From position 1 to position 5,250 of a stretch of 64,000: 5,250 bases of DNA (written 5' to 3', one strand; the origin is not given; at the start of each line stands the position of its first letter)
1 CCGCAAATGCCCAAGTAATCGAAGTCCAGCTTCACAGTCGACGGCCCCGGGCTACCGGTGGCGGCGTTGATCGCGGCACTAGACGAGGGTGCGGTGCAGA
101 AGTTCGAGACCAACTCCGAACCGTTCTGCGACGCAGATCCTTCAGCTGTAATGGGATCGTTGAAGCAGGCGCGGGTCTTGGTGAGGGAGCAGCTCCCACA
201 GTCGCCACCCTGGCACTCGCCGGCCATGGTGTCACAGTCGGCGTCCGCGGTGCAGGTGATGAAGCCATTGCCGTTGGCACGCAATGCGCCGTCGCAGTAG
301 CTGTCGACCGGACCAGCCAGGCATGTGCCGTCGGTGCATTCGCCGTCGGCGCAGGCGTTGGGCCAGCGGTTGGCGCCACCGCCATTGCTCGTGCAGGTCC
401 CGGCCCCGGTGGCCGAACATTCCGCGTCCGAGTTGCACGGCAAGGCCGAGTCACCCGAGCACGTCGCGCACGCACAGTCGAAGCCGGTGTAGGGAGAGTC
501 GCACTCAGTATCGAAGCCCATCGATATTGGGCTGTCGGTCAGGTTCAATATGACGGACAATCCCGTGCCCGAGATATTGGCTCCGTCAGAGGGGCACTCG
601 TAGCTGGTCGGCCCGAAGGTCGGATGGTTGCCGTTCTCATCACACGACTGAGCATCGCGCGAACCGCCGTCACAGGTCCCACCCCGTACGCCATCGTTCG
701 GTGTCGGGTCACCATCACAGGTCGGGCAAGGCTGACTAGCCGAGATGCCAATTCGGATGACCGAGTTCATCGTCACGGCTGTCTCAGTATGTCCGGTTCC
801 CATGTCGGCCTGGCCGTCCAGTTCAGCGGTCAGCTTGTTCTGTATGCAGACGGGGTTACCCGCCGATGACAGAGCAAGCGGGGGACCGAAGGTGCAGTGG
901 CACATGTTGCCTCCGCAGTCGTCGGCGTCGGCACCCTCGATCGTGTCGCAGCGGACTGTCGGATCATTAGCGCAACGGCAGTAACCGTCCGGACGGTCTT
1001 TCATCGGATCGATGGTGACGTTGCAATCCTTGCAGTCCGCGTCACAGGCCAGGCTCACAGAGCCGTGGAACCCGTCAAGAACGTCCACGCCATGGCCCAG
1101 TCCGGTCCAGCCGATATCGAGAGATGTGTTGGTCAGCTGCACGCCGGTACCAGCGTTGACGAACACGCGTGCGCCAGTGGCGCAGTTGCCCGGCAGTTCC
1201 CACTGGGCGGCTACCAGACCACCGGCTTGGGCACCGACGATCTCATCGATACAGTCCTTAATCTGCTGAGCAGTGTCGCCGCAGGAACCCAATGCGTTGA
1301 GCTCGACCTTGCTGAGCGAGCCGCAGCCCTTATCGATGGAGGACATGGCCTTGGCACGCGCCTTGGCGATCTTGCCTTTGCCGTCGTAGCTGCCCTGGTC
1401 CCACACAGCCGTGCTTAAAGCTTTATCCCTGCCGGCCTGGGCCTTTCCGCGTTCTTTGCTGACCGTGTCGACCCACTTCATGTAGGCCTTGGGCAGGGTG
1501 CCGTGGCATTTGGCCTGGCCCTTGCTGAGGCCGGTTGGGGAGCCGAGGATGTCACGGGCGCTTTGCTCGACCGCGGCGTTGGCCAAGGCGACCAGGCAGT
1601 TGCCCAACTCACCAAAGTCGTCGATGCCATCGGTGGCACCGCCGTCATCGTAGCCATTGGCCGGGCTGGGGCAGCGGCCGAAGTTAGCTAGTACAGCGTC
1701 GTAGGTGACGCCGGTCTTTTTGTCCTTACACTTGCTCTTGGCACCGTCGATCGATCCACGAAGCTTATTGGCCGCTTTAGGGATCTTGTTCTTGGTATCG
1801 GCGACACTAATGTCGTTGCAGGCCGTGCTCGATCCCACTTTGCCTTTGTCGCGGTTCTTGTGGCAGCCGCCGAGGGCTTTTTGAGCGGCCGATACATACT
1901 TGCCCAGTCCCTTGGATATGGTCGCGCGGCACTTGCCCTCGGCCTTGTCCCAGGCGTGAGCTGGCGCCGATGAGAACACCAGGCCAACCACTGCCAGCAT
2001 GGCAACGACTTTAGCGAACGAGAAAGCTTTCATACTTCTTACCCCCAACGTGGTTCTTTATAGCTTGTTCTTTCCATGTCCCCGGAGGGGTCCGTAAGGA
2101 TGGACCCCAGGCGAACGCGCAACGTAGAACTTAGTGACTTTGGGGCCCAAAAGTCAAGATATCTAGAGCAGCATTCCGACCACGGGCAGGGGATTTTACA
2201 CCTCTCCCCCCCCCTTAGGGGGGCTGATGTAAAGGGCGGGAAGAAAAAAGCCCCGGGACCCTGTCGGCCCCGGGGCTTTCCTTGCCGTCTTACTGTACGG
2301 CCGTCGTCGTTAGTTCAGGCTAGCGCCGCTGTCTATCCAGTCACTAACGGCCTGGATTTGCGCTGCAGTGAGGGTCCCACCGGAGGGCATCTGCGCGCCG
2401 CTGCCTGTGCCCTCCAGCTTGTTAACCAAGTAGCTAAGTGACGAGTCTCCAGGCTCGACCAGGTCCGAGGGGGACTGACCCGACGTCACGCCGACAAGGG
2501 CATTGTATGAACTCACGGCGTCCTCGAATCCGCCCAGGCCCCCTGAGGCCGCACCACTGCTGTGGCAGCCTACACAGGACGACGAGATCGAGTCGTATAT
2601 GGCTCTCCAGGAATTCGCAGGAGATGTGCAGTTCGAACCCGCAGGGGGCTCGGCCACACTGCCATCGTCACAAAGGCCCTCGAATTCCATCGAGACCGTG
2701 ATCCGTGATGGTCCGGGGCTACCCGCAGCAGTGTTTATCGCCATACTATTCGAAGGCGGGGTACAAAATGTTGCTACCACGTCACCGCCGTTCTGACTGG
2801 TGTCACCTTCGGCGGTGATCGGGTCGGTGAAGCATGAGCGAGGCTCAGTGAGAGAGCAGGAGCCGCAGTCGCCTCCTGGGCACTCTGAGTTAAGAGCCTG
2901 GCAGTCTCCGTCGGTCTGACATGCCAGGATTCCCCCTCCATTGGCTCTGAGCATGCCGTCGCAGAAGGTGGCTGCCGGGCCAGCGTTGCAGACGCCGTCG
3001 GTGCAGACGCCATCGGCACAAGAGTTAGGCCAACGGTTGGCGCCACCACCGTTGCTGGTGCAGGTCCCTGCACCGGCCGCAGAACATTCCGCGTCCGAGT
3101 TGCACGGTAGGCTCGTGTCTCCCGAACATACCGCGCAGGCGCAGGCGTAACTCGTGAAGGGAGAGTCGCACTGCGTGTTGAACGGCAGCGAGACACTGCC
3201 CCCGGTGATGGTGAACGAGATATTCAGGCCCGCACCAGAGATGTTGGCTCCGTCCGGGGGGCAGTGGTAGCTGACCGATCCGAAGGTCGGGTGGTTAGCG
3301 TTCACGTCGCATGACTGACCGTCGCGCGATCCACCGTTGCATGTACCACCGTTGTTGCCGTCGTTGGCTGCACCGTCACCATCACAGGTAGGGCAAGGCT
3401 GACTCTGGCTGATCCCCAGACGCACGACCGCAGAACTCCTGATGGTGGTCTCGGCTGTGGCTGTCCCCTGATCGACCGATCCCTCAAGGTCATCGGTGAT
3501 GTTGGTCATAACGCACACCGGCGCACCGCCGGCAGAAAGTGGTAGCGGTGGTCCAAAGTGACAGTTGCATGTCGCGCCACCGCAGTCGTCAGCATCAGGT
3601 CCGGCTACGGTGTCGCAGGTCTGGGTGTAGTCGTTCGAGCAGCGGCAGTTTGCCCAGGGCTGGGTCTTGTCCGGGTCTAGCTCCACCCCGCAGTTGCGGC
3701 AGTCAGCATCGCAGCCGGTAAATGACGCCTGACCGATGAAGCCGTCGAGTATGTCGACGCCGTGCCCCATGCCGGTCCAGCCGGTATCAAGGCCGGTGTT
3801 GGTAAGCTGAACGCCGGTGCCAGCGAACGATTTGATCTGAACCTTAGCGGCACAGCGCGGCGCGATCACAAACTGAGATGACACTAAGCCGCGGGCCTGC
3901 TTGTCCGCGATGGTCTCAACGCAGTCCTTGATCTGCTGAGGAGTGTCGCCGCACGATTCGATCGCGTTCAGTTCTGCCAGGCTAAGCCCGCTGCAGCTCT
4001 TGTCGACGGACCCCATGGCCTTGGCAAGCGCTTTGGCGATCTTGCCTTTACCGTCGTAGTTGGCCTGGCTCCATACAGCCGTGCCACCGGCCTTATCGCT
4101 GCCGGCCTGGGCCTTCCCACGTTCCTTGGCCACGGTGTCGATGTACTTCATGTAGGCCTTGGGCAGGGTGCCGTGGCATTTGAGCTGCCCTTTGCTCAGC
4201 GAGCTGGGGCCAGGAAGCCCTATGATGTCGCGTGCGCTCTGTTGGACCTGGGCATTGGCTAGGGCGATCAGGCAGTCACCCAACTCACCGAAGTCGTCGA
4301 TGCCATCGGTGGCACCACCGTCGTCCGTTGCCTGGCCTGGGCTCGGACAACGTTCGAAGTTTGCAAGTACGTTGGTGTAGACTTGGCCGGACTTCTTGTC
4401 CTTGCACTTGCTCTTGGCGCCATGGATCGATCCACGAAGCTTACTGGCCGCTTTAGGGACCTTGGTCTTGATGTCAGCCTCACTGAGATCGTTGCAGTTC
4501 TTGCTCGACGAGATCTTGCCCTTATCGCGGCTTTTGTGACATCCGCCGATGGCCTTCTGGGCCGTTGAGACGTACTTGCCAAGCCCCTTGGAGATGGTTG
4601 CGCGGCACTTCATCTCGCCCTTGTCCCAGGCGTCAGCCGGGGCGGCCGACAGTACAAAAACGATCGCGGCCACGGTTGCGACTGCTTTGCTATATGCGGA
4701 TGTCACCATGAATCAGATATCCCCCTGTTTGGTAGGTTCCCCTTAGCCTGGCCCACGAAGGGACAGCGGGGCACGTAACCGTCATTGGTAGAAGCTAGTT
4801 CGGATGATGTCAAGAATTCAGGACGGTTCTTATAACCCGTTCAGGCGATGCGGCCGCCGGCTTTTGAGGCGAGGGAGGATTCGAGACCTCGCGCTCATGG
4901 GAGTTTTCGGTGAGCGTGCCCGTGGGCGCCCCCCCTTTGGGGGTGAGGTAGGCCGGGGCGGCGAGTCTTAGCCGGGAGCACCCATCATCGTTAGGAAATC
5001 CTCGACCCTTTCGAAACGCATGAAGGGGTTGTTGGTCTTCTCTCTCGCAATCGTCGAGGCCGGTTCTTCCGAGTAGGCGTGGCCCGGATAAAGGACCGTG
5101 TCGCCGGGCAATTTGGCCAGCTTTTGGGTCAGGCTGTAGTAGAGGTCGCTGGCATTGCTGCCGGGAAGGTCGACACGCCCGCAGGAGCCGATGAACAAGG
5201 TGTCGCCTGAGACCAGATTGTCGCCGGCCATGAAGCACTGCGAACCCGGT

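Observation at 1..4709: Tandem paralogous ~800-aa secreted, hyper-Cys-rich proteins; gene B ends in a PSCyt1-like CxxCH domain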

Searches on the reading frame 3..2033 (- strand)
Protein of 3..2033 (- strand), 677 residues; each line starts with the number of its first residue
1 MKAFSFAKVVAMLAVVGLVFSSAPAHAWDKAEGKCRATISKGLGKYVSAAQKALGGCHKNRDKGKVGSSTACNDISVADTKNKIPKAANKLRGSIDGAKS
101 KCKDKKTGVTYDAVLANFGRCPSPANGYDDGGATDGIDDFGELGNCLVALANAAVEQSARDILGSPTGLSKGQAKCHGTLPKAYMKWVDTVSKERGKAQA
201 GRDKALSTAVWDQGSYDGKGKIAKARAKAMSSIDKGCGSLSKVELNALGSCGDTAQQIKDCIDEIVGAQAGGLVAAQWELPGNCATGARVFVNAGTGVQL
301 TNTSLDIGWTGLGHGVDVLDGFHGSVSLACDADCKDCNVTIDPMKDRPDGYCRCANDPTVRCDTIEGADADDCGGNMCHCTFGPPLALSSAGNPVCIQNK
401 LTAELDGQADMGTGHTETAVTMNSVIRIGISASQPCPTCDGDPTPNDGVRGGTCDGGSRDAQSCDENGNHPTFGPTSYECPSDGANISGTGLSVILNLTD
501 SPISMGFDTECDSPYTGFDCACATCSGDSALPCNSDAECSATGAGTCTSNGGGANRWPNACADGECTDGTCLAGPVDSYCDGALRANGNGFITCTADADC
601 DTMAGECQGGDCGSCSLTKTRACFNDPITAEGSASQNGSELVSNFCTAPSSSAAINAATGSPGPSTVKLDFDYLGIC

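Call 4: search_protein_families(library=pfam, proteins=[window:3-2033:-], max_evalue=1)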
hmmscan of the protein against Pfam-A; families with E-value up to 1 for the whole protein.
window:3-2033:- (677 aa): 0 families

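Call 5: search_protein_families(library=ncbifam, proteins=[window:3-2033:-], max_evalue=1)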
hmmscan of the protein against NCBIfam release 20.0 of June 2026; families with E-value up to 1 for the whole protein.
window:3-2033:- (677 aa): 0 families

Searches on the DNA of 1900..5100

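Call 79: search_rna_families(source=window, start=1900, end=5100, threshold=evalue, max_evalue=1)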
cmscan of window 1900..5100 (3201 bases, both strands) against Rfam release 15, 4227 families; matches with E-value up to 1: 5.
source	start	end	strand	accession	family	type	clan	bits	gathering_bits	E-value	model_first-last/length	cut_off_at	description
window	2225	2299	+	RF03325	mir-4872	Gene; miRNA;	-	25.5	58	0.03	1-76/76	no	mir-4872 microRNA precursor family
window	2244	2282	-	RF01791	F6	Gene; sRNA;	-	24.6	46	0.25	1-57/57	no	F6 TB sRNA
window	2226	2297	+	RF03778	mir-483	Gene; miRNA;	-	23.8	60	0.29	1-75/75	no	mir-483 microRNA precursor family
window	2232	2292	+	RF03684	mir-1990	Gene; miRNA;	-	20.5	63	0.25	1-75/75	no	mir-1990 microRNA precursor family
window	2232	2292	-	RF03684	mir-1990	Gene; miRNA;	-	20.1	63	0.32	1-75/75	no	mir-1990 microRNA precursor family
